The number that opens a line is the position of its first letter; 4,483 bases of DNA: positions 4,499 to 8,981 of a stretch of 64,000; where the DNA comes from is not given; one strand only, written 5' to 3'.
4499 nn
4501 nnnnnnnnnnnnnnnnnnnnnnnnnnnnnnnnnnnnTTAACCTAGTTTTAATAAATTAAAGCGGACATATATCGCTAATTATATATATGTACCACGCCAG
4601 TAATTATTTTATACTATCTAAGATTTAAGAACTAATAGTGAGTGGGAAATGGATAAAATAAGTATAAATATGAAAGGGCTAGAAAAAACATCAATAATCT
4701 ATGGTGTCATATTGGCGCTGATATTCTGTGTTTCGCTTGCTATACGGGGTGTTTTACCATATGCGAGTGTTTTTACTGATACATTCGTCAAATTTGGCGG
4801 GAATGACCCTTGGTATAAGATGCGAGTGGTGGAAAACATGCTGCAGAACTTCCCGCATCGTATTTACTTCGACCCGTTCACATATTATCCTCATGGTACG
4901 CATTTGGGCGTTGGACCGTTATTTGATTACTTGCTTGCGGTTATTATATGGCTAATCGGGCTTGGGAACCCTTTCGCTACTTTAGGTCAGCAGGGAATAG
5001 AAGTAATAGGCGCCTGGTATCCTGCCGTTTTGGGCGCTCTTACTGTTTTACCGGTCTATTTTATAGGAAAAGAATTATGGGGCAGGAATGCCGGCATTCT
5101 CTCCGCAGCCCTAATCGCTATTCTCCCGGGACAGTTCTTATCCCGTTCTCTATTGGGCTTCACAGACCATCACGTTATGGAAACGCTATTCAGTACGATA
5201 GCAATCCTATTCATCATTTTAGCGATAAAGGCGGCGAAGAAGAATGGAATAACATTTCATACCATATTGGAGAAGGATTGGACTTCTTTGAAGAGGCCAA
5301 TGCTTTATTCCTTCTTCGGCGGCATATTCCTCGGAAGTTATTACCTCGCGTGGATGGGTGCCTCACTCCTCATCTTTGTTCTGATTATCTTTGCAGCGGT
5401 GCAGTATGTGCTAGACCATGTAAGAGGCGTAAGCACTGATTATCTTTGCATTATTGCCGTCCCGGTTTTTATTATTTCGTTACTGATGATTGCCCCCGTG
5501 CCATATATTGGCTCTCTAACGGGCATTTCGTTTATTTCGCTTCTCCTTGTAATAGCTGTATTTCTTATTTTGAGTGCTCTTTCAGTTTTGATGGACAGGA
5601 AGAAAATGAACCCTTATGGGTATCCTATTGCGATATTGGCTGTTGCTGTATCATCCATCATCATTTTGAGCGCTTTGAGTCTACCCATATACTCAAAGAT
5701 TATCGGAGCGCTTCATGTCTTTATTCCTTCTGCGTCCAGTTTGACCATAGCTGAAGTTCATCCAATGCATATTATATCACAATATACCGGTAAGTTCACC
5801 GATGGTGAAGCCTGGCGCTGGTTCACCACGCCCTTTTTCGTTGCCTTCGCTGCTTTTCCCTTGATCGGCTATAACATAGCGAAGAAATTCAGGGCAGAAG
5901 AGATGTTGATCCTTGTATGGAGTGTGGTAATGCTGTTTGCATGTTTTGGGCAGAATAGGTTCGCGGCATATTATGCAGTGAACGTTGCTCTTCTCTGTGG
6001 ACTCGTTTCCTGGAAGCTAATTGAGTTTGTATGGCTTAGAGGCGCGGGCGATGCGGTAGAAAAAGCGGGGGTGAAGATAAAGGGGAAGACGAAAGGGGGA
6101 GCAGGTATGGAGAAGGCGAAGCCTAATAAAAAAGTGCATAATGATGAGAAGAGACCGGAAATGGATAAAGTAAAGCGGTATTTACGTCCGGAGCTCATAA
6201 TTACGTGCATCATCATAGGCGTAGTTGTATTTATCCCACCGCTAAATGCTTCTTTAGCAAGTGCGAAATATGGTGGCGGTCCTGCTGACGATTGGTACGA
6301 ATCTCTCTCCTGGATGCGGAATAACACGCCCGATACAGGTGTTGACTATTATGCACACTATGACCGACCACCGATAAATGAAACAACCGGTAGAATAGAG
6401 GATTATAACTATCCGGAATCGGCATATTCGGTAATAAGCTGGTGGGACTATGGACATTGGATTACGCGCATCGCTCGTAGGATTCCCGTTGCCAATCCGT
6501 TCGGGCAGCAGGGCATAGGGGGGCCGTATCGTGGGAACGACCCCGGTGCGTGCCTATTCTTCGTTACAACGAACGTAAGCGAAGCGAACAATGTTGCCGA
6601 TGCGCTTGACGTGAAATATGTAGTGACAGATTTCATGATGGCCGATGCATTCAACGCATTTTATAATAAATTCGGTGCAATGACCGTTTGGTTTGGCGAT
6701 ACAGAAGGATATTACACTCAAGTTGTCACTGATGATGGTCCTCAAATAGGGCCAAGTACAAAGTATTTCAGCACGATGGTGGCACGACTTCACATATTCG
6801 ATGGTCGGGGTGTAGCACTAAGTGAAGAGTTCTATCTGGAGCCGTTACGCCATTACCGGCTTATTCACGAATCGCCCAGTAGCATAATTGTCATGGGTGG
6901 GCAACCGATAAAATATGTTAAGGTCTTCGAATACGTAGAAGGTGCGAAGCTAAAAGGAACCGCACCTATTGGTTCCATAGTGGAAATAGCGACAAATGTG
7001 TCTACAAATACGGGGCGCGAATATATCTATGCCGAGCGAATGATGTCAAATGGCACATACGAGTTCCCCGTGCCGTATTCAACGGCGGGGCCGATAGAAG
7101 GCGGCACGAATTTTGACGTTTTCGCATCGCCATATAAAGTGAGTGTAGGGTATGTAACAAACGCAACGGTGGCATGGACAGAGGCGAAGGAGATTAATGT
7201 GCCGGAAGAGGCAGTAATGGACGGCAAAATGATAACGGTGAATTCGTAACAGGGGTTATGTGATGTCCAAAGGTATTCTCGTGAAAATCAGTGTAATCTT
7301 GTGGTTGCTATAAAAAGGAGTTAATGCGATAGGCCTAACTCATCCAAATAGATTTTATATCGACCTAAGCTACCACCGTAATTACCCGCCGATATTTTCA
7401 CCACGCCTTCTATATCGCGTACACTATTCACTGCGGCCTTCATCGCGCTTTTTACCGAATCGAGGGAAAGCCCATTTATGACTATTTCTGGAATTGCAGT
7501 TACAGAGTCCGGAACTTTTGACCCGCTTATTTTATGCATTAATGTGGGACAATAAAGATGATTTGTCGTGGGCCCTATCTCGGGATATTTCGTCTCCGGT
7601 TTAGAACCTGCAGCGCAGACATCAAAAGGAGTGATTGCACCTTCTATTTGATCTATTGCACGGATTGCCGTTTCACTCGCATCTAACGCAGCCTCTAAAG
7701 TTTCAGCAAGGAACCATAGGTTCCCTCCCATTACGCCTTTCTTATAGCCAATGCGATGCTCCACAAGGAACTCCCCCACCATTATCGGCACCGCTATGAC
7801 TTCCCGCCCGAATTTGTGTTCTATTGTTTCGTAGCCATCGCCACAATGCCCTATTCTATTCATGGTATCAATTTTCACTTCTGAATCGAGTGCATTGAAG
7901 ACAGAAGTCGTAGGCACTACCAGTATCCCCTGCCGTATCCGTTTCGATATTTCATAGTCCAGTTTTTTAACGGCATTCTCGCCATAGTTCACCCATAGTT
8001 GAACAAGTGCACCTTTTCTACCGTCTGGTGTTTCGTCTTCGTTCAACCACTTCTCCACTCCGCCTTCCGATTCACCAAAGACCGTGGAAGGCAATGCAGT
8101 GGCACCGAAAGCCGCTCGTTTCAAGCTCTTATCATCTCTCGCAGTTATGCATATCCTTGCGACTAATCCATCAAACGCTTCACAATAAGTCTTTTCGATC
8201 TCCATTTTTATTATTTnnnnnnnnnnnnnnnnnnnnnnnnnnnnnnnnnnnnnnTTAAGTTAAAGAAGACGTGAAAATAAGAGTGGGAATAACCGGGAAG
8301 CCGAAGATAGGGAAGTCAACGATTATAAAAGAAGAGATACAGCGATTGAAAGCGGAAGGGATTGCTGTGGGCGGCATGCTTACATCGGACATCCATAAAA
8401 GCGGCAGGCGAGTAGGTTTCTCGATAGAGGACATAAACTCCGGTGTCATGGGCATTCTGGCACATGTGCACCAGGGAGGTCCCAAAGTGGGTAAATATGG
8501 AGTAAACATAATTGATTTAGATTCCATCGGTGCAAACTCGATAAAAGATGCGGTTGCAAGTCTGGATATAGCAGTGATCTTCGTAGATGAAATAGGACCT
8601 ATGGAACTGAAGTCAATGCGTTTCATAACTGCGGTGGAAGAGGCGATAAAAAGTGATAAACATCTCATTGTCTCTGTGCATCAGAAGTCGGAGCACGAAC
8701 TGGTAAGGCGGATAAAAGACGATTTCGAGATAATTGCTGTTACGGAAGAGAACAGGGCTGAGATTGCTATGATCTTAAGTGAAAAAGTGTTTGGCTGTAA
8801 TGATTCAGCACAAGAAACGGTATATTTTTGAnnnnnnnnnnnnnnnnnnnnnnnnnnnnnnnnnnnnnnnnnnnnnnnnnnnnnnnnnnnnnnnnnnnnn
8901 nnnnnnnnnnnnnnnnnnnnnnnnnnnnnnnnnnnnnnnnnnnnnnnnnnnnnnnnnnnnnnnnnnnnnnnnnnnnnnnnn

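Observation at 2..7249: Archaeal N-glycosylation island: GT2, WbpB/D/E-like UDP-GlcNAc3NAcA pathway, a sugar-1-P nucleotidyltransferase and AglB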

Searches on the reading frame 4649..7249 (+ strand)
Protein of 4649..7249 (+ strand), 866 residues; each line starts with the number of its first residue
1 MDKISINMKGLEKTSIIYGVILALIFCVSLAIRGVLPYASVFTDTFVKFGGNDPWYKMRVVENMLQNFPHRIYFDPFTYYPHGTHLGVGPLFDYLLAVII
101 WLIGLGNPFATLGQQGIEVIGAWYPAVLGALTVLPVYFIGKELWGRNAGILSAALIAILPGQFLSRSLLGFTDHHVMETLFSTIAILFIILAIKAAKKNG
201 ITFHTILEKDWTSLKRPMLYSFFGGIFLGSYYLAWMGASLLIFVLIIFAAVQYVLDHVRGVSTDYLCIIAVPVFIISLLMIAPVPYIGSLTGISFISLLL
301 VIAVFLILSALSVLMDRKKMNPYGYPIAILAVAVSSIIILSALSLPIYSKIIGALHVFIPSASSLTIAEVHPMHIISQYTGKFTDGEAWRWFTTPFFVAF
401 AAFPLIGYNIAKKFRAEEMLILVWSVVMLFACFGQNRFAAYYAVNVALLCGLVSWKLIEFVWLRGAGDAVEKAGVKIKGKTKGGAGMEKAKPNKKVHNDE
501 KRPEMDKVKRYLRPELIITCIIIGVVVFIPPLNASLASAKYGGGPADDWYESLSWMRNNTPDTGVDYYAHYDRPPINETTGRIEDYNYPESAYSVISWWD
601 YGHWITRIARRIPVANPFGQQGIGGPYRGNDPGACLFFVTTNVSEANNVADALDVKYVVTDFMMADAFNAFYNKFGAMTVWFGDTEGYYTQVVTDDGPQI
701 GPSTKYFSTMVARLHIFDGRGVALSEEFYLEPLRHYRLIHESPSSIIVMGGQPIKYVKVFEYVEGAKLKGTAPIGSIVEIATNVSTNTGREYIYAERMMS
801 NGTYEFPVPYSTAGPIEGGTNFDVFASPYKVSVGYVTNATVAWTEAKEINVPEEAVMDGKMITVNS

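Call 3: search_protein_families(library=pfam, proteins=[window:4649-7249:+])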
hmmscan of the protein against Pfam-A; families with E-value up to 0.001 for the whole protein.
window:4649-7249:+ (866 aa): 3 families
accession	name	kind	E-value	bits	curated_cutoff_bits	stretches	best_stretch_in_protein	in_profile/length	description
PF02516.20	STT3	-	2e-31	110.4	24.5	1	25-453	2-367/405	Oligosaccharyl transferase STT3, N-terminal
PF22627.1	AglB_core-like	-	2.9e-25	89.2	27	1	548-664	3-110/111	AglB core domain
PF18079.6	AglB_L1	-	2.9e-18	66.2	23.6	1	765-862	1-87/87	Archaeal glycosylation protein B long peripheral domain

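Call 4: search_protein_families(library=ncbifam, proteins=[window:4649-7249:+])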
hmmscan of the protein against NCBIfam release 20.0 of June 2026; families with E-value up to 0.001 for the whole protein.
window:4649-7249:+ (866 aa): 1 family
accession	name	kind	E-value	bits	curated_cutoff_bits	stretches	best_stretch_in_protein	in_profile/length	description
TIGR04154.1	archaeo_STT3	subfamily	2.6e-219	730.7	450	2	20-722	2-655/831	oligosaccharyl transferase, archaeosortase A system-associated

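Call 17: find_related_loci(query=window:4649-7246:+, collection=genome_contigs, flank=10000)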
Query window:4649-7246:+ (866 aa) in genome_contigs; peptide patterns used: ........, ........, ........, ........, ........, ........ (x = any residue, [..] = any of these).
599 stretches matched a pattern (row limit reached: there are more); 519 encode a relative of the query (tblastn E <= 1e-3); the best 80 are kept; 79 distinct loci.
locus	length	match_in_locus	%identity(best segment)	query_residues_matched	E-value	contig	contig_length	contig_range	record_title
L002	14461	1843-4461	68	1-865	0e+0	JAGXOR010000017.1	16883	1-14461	Methanomicrobia archaeon LH_S13 NODE_17_length_16883_cov_28.961909, whole genome shotgun sequence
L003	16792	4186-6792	67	6-865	0e+0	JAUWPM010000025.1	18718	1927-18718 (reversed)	MAG: Methanosarcinales archaeon isolate CSMAG_2476 CSMAG_2476_k141_1347291_length_18718_cov_53.8745, whole genome shotgu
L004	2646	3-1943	89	219-866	0e+0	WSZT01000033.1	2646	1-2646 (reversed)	MAG: Methanophagales archaeon isolate GLR107 c_000000158288, whole genome shotgun sequence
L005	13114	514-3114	67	1-865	0e+0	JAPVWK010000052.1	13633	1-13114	MAG: Methanophagales archaeon isolate HMR2_5 HMR2_5_000000000052, whole genome shotgun sequence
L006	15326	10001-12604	65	3-865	0e+0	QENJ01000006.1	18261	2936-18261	Candidatus Methanophagaceae archaeon isolate CONS3730H04p2b1 Ga0123297_1024, whole genome shotgun sequence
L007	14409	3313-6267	64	1-865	0e+0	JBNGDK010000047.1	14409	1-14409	MAG: Candidatus Methanospirareceae archaeon isolate E05-026 bin11.fa-47, whole genome shotgun sequence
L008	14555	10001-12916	61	1-865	0e+0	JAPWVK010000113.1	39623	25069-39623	MAG: Methanophagales archaeon isolate SB_Co_68 SB_Co_68_000000000113, whole genome shotgun sequence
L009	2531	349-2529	63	5-739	0e+0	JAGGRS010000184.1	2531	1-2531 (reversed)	MAG: Methanophagales archaeon isolate AUK002 PB_MANV_002_c_000000002631, whole genome shotgun sequence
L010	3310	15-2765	53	2-865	0e+0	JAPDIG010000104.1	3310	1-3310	MAG: Methanophagales archaeon isolate FWG147 FWG147_ANME1qexz01_contig104_0003310bp, whole genome shotgun sequence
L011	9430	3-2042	90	187-866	0e+0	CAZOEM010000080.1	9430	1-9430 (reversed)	MAG TPA_asm: uncultured Halobacteria archaeon isolate binchicken_co116_93 genome assembly, contig: NODE_8360_length_9430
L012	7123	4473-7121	49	3-864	0e+0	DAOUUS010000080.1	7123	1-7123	MAG TPA_asm: Methanophagales archaeon isolate CSMAG_829 CSMAG_829_k141_702525_length_7123_cov_32.3659, whole genome shot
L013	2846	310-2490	59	1-742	0e+0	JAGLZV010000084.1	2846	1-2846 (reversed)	MAG: Methanophagales archaeon isolate RS_14_10 ZL355.bin.10.fa_84, whole genome shotgun sequence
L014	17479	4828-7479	49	3-865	0e+0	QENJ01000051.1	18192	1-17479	Candidatus Methanophagaceae archaeon isolate CONS3730H04p2b1 Ga0123297_1025, whole genome shotgun sequence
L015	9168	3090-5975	58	7-865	0e+0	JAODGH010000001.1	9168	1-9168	MAG: Methanosarcinales archaeon isolate INS_M10_B59-AMOR_5b 1-CGB6-2_contig_15088, whole genome shotgun sequence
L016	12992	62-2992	44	8-866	0e+0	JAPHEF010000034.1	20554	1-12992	MAG: Candidatus Alkanophaga liquidiphilum isolate MCA70_species_2 c_000000000034, whole genome shotgun sequence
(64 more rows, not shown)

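Call 30: search_solved_structures(query=window:4649-7246:+, max_evalue=0.00001, show_alignments=1)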
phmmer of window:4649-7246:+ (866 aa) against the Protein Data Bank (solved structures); distinct sequences matched with E-value up to 0.00001: 8.
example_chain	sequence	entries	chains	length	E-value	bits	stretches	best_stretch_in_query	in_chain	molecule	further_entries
3waj_A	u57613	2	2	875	7.4e-98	332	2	21-452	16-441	Transmembrane oligosaccharyl transferase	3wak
5gmy_A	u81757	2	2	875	7.7e-98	332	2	21-452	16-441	Transmembrane oligosaccharyl transferase, putative | Dolichyl-phosphooligosaccharide-protein glycotransferase 3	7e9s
3wai_A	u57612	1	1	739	5.9e-35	123.9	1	547-724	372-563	Maltose-binding periplasmic protein, Transmembrane oligosaccharyl transferase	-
3vgp_A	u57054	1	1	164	2.3e-08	36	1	583-676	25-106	Transmembrane oligosaccharyl transferase, putative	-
3vu0_A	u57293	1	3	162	3.8e-07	31.9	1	587-661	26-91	Putative uncharacterized protein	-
6ftg_5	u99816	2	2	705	1.2e-06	30.3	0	52-199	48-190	Dolichyl-diphosphooligosaccharide--protein glycosyltransferase subunit STT3A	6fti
6ftj_5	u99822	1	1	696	1.2e-06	30.2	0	52-199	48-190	Dolichyl-diphosphooligosaccharide--protein glycosyltransferase subunit STT3A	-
6s7o_A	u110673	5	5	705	1.7e-06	29.8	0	52-200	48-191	Dolichyl-diphosphooligosaccharide--protein glycosyltransferase subunit STT3A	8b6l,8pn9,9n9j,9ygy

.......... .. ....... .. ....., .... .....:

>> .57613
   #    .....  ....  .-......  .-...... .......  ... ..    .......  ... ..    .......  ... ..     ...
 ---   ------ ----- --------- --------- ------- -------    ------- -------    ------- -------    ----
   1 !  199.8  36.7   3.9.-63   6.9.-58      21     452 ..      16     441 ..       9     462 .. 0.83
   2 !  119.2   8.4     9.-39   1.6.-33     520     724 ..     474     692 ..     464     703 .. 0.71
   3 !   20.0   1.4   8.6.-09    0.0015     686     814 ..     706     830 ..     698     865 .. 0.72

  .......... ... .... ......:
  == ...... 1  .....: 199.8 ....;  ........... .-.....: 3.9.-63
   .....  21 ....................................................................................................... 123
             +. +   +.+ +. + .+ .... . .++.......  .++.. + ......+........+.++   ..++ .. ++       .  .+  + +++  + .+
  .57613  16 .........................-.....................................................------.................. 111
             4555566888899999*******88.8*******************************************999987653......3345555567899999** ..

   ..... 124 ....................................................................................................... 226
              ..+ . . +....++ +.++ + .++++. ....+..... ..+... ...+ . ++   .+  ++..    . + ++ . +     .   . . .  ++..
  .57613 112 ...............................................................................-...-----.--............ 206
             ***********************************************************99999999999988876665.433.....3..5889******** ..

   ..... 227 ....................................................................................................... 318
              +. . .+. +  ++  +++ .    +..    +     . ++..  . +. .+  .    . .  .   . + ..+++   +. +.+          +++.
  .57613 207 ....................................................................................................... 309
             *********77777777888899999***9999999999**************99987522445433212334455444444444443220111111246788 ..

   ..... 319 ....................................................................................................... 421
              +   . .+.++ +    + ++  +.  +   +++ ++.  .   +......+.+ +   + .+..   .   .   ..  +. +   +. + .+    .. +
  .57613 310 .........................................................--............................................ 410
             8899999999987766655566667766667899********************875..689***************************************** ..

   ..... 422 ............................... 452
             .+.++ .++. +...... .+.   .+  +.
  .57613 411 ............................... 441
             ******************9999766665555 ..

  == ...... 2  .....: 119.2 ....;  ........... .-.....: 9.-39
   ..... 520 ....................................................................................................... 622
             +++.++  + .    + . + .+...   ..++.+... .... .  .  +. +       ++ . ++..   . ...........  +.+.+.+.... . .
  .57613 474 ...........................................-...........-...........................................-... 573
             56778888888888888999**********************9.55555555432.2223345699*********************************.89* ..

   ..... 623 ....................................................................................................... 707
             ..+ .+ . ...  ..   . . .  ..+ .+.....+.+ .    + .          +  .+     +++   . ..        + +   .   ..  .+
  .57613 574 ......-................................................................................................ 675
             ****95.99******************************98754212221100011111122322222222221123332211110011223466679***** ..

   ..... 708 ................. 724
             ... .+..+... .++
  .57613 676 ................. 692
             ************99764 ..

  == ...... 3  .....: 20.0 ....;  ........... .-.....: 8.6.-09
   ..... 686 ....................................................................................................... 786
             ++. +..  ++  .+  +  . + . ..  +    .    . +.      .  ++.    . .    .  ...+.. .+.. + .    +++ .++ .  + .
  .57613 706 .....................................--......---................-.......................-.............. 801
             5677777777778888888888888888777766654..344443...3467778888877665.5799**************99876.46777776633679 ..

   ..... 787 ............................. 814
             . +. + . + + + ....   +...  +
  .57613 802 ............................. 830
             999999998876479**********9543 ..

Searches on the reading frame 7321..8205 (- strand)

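Call 47: search_protein_families(library=ncbifam, proteins=[window:7321-8205:-], max_evalue=0.000001)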
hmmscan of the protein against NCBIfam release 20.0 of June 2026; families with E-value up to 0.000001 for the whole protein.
window:7321-8205:- (294 aa): 2 families
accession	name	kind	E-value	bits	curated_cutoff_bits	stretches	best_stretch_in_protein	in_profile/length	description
NF002554.0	PRK02114.1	subfamily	1.1e-103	346.7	297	1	2-290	7-295/297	formylmethanofuran--tetrahydromethanopterin N-formyltransferase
TIGR03119.1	one_C_fhcD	equivalog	2e-76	257.3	292.6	1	3-290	1-288/288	formylmethanofuran--tetrahydromethanopterin N-formyltransferase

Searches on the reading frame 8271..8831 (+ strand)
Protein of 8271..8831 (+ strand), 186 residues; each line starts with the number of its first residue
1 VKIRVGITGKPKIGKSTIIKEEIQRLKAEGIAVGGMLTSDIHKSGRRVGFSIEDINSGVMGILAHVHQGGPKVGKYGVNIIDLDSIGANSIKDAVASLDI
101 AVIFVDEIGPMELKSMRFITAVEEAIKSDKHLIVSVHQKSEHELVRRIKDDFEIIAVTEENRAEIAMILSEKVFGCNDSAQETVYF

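Call 47: search_protein_families(library=ncbifam, proteins=[window:8271-8831:+], max_evalue=0.000001)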
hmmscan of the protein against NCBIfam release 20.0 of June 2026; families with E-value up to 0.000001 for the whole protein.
window:8271-8831:+ (186 aa): 1 family
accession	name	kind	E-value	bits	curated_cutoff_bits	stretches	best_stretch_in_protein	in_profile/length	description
NF010248.0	PRK13695.1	equivalog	3.4e-49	167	156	1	2-168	3-170/180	NTPase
